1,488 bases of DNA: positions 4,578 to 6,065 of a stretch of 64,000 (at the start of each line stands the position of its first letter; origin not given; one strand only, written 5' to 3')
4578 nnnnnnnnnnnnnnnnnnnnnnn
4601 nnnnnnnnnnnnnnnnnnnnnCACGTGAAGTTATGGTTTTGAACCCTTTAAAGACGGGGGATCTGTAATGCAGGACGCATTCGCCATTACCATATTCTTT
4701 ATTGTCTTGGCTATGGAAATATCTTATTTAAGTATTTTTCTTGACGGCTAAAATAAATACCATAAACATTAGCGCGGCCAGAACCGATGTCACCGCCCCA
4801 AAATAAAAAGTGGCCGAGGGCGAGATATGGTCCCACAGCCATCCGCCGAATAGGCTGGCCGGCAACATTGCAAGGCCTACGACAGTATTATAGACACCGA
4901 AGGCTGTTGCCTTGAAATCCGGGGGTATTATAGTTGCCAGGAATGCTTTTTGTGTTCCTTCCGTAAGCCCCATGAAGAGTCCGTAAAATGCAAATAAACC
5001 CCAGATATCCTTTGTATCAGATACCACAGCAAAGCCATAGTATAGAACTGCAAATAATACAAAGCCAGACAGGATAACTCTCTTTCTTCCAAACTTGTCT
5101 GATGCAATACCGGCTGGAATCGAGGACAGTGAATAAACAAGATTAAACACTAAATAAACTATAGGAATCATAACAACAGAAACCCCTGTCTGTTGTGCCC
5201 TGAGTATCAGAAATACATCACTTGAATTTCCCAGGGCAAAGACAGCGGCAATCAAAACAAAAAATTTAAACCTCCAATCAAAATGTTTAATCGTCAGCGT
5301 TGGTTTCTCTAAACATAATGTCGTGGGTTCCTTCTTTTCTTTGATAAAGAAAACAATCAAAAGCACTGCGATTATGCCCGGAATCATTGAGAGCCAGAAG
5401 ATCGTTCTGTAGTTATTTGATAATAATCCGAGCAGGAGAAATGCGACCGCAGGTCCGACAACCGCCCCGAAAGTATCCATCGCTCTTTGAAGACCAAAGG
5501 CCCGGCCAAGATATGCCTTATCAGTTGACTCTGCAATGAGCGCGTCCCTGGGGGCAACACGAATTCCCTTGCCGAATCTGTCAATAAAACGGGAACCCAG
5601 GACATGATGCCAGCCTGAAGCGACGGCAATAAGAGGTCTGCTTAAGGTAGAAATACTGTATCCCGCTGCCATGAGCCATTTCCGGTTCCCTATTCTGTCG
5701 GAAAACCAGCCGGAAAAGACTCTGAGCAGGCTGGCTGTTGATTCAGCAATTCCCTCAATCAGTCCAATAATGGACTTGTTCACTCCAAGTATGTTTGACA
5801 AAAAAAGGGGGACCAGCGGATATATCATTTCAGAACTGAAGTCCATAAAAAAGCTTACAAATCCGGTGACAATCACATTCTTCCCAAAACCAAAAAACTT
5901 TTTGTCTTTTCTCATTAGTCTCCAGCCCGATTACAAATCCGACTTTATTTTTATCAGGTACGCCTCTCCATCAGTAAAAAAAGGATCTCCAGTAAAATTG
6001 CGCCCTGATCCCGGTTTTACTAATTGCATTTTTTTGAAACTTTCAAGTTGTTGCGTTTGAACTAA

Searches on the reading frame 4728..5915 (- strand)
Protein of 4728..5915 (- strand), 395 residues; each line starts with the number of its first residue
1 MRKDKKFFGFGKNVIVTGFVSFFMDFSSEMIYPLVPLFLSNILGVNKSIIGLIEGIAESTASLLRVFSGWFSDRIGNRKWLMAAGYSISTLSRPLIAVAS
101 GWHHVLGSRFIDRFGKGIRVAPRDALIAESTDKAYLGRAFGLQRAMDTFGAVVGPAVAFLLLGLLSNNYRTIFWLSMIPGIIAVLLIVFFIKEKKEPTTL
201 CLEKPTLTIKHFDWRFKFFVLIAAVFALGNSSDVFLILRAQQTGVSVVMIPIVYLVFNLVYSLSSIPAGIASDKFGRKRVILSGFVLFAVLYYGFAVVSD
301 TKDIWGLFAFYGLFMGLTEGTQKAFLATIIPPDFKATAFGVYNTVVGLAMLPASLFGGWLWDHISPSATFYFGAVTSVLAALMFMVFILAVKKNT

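Call 3: search_protein_families(library=pfam, proteins=[window:4728-5915:-], max_evalue=0.01)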
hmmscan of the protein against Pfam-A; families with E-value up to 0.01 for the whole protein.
window:4728-5915:- (395 aa): 4 families
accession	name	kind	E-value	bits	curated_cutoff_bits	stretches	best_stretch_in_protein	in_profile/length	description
PF07690.21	MFS_1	-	1.3e-49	169.4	33.4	2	19-205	3-186/347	Major Facilitator Superfamily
PF12832.13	MFS_1_like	-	1.1e-10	41.6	25.2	1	30-372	17-373/373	MFS_1 like family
PF00083.30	Sugar_tr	-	6.3e-10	38.9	22.3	2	55-189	53-190/452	Sugar (and other) transporter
PF01306.25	LacY_symp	-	0.00019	20.8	24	1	15-195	10-192/413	LacY proton/sugar symporter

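Call 4: search_protein_families(library=ncbifam, proteins=[window:4728-5915:-], max_evalue=0.01)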
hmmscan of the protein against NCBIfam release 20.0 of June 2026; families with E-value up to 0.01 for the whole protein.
window:4728-5915:- (395 aa): 31 families (the best 25 are shown)
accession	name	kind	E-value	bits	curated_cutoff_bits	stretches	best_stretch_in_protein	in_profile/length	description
TIGR00880.1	2_A_01_02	superfamily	8.7e-25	87.5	131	2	260-388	10-138/141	multidrug resistance protein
TIGR00895.1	2A0115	subfamily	4.4e-16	58.8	418.55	2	265-387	69-191/398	aromatic acid/H+ symport family MFS transporter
TIGR00881.1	2A0104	subfamily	2.5e-14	53.1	407.75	2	244-388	26-171/379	phosphoglycerate transporter protein PgtP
NF047396.1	MFS_flip_LtaA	equivalog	3.9e-14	52.5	450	2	278-393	277-393/394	lipoteichoic acid biosynthesis MFS flippase LtaA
NF008314.0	PRK11102.1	equivalog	4.4e-14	52.6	303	2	14-212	12-206/396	Bcr/CflA family multidrug efflux MFS transporter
TIGR00710.1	efflux_Bcr_CflA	subfamily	1.3e-12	47.9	200.9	2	267-388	59-180/385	Bcr/CflA family efflux MFS transporter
NF053757.1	BclibactTpBcbE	equivalog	9.8e-12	44.5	600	2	37-195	233-393/394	bacillibactin exporter BcbE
NF008586.0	PRK11551.1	equivalog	2.8e-11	43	410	2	66-197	68-196/406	3-(3-hydroxy-phenyl)propionate transporter MhpT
NF049980.1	SfMCT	equivalog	6.2e-11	41.6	320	2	240-387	29-176/378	L-lactate MFS transporter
TIGR00711.1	efflux_EmrB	subfamily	4.3e-10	38.9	230.2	2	67-199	56-185/485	DHA2 family efflux MFS transporter permease subunit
TIGR00894.1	2A0114euk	subfamily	5.4e-09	35.1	626.45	2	49-194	77-222/465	Na(+)-dependent inorganic phosphate cotransporter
TIGR00883.1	2A0106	subfamily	8.5e-09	34.9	443.45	2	33-178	244-395/400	metabolite/H+ symporter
NF008650.1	PRK11646.1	equivalog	1.1e-08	34.5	469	1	30-226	28-220/400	multidrug efflux MFS transporter MdtH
NF012177.1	tet_MFS_42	exception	1.7e-08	34.1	850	2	49-198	37-181/411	tetracycline efflux MFS transporter Tet(42)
TIGR00900.1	2A0121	subfamily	1.8e-08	34.2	319.6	3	63-196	49-183/364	H+ Antiporter protein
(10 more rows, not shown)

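Call 66: search_solved_structures(query=window:4728-5915:-, max_evalue=0.001)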
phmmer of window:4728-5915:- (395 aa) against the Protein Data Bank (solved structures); distinct sequences matched with E-value up to 0.001: 10.
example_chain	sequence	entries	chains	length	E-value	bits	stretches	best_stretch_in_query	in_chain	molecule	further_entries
7lo7_Z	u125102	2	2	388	2.7e-07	33.6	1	12-372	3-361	Quinolone resistance protein NorA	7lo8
8ttg_A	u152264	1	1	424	2.8e-07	33.5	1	12-373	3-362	Quinolone resistance protein NorA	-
8tte_A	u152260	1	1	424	3.9e-07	33.1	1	12-372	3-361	Quinolone resistance protein NorA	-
9pv0_Z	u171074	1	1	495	5.1e-07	32.7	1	12-373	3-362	Quinolone resistance protein NorA, Soluble cytochrome b562 chimera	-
28vj_B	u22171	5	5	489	6.2e-07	32.4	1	12-373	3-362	Quinolone resistance protein NorA,Soluble cytochrome b562 | NorA-BRIL(3A) fusion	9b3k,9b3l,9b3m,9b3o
8tth_A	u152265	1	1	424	7.8e-07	32.1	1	12-373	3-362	Quinolone resistance protein NorA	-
8ttf_A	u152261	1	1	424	9.3e-07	31.8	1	12-373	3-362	Quinolone resistance protein NorA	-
6s7v_A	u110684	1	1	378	4.9e-05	26.1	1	12-383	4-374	MFS transporter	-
6g9x_A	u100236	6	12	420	0.0002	24.1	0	242-349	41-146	Major facilitator superfamily MFS_1 | L-lactate transporter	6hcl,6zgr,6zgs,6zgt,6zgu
3wdo_A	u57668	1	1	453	0.00051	22.8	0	29-378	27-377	MFS Transporter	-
